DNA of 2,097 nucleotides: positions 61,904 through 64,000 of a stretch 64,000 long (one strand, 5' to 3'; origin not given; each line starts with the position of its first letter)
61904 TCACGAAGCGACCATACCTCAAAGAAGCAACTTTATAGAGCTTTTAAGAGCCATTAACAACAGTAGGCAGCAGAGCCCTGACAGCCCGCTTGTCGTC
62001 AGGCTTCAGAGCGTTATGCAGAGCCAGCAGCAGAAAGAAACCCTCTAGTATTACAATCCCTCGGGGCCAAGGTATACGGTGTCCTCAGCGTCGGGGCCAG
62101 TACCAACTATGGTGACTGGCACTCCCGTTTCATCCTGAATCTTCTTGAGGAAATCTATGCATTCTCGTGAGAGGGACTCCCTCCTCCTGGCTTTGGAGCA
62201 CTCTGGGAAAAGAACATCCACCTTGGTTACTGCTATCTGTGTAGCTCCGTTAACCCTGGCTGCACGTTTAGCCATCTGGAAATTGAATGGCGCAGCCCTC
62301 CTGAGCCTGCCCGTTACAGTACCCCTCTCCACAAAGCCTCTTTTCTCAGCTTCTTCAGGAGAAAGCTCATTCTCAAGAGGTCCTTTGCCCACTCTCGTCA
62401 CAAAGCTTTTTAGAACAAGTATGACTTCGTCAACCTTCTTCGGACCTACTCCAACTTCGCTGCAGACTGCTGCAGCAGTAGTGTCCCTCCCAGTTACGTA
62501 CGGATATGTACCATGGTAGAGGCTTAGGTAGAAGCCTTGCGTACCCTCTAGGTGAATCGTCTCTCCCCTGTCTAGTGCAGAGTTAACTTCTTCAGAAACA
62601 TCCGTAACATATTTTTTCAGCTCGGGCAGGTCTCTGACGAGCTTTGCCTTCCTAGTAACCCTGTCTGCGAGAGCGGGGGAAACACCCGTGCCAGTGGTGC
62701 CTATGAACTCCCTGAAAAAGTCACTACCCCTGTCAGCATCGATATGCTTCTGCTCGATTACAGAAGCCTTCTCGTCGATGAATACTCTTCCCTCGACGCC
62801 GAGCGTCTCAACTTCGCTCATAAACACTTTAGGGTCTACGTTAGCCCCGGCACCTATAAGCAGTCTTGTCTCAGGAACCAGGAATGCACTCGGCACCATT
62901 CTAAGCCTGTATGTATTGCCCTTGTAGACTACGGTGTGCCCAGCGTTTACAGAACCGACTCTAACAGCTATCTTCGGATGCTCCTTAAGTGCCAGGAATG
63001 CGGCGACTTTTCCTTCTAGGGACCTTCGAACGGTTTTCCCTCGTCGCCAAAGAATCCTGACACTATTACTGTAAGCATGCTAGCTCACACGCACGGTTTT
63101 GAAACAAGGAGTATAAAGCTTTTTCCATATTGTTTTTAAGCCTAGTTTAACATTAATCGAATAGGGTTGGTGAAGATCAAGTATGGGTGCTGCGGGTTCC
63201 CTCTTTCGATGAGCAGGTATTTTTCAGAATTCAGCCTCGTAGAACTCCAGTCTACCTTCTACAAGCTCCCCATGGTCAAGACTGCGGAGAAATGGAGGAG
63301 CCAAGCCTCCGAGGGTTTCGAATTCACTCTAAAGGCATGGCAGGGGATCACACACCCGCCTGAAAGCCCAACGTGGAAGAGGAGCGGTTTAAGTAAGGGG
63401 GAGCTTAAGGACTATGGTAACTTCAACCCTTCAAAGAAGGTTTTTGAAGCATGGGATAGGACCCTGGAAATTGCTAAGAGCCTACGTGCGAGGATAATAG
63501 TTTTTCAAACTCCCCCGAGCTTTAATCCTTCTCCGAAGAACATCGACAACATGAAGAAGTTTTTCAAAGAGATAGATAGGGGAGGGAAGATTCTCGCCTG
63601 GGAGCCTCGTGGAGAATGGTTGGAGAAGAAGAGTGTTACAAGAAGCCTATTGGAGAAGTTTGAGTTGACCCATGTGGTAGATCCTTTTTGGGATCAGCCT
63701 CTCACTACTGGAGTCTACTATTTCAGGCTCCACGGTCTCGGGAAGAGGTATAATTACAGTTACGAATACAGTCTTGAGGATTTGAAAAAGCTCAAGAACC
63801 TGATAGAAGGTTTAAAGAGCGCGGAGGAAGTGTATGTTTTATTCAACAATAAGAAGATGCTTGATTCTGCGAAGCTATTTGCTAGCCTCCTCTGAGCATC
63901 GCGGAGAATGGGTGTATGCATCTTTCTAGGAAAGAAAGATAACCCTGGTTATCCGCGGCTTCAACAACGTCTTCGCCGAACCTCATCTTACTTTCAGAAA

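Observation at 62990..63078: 20-nt bulge-helix-bulge element splits the P-loop codons of purA: candidate spliceosome-independent intron in a protein-coding gene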

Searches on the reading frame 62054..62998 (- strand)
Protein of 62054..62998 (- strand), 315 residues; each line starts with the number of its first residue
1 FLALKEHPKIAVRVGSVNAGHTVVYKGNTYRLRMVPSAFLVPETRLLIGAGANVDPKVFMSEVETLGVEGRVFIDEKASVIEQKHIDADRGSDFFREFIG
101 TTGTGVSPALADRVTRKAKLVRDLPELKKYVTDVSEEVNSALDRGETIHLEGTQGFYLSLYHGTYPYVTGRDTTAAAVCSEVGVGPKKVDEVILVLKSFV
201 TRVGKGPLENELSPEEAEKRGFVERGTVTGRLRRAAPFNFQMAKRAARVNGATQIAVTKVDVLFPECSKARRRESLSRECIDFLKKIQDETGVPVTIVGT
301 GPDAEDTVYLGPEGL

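Call 27: find_related_loci(query=window:62054-62998:-, collection=metagenome_contigs, flank=1500)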
Query seq(315 aa) (315 aa) in metagenome_contigs; peptide patterns used: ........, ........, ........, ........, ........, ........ (x = any residue, [..] = any of these).
470 stretches matched a pattern; 125 encode a relative of the query (tblastn E <= 1e-3); the best 80 are kept; 80 distinct loci.
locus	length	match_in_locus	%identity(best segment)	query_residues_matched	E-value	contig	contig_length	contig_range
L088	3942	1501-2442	93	1-314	0e+0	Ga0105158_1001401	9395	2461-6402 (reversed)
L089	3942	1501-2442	93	1-314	0e+0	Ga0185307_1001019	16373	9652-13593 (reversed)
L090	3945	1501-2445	89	1-315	0e+0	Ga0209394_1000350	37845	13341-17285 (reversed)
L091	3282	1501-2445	89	1-315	0e+0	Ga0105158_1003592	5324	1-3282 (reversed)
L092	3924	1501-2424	61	1-308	2e-122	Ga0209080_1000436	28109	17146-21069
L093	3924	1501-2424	61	1-308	2e-122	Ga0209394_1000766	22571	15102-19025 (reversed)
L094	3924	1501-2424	58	1-308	1e-118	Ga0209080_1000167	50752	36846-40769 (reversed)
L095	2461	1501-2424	58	1-308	6e-122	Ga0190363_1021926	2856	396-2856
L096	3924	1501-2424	57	1-308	8e-117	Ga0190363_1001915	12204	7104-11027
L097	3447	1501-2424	57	1-308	3e-117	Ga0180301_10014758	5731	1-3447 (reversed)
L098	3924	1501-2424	57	1-308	9e-116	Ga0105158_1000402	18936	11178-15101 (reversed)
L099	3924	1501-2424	57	1-308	7e-115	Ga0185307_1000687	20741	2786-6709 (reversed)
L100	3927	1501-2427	57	1-308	8e-114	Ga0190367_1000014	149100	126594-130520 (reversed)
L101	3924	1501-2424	58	1-308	9e-113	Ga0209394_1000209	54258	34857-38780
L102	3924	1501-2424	56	1-308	6e-113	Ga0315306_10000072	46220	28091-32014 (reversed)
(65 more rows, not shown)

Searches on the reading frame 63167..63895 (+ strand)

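Call 53: search_protein_families(library=pfam, proteins=[window:63167-63895:+])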
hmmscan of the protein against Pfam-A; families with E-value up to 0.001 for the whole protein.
window:63167-63895:+ (242 aa): 1 family
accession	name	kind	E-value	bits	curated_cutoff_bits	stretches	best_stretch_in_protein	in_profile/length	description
PF01904.24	DUF72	-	1.7e-39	136.5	25.3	1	15-239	11-212/217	Protein of unknown function DUF72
